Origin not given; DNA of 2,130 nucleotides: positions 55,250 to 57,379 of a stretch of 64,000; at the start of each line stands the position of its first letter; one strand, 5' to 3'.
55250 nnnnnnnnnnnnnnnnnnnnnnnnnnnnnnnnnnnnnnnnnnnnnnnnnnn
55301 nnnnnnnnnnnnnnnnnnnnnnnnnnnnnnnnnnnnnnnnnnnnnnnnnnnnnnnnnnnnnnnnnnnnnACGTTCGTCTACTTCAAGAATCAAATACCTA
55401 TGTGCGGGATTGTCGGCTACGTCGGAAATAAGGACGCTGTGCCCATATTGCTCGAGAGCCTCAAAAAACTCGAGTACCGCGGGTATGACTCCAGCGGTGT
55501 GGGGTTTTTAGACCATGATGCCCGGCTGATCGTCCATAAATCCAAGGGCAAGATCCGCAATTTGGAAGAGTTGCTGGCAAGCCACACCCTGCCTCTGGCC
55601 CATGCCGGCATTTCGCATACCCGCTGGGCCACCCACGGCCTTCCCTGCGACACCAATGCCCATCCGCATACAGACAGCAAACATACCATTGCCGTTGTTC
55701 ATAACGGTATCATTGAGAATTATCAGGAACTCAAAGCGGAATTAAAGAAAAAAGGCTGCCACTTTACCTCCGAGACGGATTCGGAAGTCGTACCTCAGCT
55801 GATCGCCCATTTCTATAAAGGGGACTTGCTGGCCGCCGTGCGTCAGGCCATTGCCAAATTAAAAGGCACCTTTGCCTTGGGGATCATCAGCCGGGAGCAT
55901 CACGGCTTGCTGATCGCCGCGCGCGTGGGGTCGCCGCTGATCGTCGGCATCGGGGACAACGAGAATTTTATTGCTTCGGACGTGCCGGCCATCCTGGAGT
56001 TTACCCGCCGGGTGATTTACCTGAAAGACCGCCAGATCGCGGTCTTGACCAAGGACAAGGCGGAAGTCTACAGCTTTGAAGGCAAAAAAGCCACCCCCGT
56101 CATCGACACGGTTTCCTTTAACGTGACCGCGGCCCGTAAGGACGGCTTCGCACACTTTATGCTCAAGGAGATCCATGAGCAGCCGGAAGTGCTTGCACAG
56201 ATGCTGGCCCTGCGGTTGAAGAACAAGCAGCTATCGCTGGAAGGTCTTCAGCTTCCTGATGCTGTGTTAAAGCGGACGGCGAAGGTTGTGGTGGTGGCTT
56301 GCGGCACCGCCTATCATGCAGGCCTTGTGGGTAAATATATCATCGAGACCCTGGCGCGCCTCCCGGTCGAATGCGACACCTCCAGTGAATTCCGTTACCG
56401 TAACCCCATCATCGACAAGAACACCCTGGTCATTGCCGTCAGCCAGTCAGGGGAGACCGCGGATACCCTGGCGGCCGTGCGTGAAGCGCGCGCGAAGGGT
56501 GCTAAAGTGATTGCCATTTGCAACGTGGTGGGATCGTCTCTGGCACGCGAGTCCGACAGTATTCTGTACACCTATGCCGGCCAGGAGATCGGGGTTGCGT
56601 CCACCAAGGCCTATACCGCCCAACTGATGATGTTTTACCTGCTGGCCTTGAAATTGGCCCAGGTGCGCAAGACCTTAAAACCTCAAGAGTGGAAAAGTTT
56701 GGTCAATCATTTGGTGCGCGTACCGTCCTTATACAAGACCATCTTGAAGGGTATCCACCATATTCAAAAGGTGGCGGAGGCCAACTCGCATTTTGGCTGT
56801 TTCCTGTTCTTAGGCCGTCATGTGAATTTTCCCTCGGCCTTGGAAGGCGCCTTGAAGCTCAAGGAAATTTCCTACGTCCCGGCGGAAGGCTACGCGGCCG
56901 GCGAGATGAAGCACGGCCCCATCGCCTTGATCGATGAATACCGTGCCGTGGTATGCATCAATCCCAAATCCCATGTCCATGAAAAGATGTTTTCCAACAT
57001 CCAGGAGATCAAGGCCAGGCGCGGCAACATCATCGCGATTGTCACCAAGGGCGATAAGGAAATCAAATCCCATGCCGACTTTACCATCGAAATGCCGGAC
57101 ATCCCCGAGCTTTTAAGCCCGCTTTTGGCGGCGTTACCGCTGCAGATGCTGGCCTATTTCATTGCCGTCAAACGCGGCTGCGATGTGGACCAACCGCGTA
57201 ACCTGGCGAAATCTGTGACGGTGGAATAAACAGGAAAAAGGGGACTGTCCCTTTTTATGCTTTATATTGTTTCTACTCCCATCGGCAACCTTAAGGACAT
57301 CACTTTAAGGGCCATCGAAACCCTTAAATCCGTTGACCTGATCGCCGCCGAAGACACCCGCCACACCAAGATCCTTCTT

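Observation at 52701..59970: Probable protein/lipid glycosylation locus around the collagen-like genes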

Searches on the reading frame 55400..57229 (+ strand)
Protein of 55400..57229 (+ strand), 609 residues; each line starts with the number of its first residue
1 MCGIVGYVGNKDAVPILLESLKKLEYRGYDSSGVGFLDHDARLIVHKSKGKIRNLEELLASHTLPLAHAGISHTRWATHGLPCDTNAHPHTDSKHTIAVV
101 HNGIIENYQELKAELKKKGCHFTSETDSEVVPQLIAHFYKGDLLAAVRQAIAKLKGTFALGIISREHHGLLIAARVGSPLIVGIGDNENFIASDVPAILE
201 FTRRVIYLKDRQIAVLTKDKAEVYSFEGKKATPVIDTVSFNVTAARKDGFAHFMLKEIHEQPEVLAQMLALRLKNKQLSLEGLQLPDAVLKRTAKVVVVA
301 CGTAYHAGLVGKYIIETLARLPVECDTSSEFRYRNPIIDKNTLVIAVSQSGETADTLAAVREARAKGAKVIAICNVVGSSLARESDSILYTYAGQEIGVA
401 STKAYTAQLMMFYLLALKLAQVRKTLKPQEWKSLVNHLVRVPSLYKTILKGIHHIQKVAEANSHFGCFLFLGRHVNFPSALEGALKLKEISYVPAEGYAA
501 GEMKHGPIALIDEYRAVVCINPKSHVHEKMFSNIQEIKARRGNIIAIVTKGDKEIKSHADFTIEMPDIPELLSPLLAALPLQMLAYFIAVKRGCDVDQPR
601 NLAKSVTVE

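Call 6: search_protein_families(library=pfam, proteins=[window:55400-57229:+], max_evalue=0.1)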
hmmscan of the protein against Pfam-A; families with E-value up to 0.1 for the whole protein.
window:55400-57229:+ (609 aa): 6 families
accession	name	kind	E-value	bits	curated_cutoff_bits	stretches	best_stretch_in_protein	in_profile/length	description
PF01380.27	SIS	-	7.4e-56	188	25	2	294-417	6-130/131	SIS domain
PF13522.11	GATase_6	-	6.3e-21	75.2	27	1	68-192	11-128/130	Glutamine amidotransferase domain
PF13537.11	GATase_7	-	2.7e-17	63.4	25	1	84-199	10-122/123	Glutamine amidotransferase domain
PF13580.11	SIS_2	-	0.00016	22.1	27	1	338-373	101-136/138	SIS domain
PF13230.11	GATase_4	-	0.004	16.6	23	1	30-130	34-132/272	Glutamine amidotransferases class-II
PF05159.20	Capsule_synth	-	0.095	12.6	20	0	503-575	105-180/310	Capsule polysaccharide biosynthesis protein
